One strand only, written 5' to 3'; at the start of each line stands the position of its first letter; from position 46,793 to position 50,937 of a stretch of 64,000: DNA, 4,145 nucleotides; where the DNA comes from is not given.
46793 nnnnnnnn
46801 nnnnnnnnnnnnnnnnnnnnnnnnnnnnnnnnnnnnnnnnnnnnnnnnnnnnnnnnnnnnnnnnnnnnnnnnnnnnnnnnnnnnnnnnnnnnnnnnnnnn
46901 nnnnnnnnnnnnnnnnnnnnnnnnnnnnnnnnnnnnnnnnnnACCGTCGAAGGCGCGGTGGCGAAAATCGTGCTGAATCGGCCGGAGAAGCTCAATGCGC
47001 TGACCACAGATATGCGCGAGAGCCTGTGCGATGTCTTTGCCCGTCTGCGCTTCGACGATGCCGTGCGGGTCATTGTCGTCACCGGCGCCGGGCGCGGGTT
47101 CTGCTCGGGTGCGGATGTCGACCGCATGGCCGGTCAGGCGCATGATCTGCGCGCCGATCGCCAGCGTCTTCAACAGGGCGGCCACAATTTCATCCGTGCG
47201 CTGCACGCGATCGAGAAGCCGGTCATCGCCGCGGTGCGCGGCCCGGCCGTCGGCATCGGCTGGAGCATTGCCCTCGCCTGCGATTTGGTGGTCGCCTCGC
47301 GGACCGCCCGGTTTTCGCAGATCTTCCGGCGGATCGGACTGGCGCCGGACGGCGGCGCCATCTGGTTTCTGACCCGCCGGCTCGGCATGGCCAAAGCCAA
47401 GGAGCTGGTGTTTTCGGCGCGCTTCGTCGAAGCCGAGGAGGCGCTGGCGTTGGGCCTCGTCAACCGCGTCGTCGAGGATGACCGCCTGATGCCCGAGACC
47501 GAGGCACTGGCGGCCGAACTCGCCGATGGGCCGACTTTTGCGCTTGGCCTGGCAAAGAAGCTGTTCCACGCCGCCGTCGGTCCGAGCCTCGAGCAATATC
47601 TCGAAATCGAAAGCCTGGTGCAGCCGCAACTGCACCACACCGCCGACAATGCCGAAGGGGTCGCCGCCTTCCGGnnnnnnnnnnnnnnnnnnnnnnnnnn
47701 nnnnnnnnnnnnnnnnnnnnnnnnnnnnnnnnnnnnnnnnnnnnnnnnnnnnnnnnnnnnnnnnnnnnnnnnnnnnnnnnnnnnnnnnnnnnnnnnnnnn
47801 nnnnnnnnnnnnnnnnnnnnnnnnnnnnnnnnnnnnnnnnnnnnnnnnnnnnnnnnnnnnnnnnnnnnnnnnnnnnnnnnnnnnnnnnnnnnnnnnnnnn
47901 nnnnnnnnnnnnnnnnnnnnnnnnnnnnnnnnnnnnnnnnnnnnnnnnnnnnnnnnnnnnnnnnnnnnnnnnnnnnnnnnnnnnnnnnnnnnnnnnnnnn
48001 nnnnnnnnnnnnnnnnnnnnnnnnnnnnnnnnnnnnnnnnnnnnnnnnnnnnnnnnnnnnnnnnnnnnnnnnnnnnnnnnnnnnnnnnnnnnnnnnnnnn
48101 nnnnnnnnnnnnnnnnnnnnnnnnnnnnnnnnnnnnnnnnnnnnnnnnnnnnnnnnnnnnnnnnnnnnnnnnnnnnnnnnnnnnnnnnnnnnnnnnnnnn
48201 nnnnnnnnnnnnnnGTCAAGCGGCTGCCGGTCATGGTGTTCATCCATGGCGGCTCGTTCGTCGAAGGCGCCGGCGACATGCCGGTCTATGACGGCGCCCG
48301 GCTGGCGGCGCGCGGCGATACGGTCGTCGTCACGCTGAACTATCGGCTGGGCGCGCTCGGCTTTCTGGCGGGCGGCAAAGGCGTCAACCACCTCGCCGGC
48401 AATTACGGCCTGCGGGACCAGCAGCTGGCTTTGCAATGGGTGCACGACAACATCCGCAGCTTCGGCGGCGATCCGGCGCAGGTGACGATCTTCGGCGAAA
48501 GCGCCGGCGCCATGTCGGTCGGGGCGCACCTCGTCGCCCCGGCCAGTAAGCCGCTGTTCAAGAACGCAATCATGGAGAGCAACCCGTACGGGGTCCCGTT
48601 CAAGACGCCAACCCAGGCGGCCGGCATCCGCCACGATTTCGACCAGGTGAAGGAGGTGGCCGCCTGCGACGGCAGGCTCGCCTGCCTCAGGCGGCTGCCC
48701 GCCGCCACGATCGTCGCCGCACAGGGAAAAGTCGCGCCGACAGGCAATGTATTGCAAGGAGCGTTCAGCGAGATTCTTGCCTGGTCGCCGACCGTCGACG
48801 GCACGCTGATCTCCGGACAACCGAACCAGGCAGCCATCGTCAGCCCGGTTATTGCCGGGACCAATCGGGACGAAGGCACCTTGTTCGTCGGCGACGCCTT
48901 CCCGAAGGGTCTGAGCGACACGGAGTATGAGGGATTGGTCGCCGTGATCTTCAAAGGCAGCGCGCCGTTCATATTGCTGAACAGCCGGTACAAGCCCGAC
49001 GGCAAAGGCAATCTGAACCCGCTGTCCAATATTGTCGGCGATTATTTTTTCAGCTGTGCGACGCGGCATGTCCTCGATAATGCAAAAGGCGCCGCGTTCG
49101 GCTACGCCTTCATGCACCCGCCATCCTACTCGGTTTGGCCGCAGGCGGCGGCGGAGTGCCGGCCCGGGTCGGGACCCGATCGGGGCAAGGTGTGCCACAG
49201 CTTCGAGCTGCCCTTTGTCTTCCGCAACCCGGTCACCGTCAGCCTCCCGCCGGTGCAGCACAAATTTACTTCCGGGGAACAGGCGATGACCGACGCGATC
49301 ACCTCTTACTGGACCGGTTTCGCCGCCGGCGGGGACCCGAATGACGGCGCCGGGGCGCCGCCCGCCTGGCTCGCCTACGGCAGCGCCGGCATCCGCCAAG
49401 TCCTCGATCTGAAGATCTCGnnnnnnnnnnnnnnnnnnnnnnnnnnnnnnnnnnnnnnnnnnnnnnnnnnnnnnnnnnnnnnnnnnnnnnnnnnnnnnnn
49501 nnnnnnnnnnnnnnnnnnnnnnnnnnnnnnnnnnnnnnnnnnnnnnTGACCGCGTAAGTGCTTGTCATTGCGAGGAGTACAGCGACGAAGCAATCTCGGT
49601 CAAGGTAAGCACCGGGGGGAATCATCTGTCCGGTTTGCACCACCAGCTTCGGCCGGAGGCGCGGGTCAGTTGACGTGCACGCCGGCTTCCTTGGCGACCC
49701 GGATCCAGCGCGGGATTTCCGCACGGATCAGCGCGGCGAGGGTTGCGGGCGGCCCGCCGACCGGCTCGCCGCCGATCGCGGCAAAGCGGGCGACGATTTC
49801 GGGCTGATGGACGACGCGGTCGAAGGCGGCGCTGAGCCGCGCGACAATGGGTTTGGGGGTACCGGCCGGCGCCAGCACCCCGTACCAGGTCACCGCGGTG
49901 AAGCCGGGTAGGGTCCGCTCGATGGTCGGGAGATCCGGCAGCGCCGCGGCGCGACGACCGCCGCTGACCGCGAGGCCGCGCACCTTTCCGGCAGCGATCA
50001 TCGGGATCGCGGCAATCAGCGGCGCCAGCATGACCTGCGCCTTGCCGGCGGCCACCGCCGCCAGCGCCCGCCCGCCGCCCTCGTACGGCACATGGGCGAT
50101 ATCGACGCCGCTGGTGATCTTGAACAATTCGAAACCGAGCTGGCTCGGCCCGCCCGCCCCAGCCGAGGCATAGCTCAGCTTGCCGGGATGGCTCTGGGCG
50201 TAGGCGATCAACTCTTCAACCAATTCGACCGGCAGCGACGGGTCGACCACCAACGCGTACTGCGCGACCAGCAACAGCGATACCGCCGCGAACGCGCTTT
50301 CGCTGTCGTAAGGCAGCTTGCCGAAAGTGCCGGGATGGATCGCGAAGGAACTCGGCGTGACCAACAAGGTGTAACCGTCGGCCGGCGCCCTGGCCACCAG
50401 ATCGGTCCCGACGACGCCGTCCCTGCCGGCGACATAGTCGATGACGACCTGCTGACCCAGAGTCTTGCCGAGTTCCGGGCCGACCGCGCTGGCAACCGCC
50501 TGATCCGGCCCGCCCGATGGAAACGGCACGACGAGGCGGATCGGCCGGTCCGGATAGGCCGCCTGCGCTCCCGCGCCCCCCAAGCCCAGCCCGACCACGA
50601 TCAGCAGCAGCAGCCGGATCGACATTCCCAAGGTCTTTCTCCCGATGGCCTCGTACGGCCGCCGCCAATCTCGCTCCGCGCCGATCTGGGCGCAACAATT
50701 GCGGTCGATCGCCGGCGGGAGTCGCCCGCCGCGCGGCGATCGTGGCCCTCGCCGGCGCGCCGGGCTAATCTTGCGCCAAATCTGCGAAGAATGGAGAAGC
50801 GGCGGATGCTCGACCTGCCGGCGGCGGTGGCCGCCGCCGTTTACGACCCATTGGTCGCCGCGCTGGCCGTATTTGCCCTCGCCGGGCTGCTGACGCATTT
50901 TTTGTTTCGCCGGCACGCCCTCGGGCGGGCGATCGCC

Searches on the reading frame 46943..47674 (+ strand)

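Call 81: search_protein_families(library=pfam, proteins=[window:46943-47674:+], max_evalue=0.0001)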
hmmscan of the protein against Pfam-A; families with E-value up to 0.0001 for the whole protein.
window:46943-47674:+ (244 aa): 2 families
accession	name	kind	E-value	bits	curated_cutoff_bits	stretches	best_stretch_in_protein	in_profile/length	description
PF00378.25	ECH_1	-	2.5e-59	201.1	27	1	3-243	3-240/251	Enoyl-CoA hydratase/isomerase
PF16113.10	ECH_2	-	3.6e-33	115.9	27.2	1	7-191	2-186/335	Enoyl-CoA hydratase/isomerase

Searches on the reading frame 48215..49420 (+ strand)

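Call 81: search_protein_families(library=pfam, proteins=[window:48215-49420:+], max_evalue=0.0001)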
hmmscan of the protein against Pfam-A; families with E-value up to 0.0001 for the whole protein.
window:48215-49420:+ (402 aa): 3 families
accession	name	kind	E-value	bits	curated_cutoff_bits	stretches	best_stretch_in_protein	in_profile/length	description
PF00135.34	COesterase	-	5.1e-80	270.3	27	1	2-397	101-494/515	Carboxylesterase family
PF07859.19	Abhydrolase_3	-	1.3e-08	35.3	25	0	70-100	53-83/210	alpha/beta hydrolase fold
PF20434.5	BD-FAE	-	7.6e-07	29.3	26.8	1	3-99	12-100/215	BD-FAE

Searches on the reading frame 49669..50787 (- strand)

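Call 24: search_protein_families(library=pfam, proteins=[window:49669-50787:-], max_evalue=0.001)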
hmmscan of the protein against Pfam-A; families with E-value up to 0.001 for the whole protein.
window:49669-50787:- (373 aa): 1 family
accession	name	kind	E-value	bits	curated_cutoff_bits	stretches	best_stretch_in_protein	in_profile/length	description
PF03401.19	TctC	-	2.8e-61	207.9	27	1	102-369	5-273/274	Tripartite tricarboxylate transporter family receptor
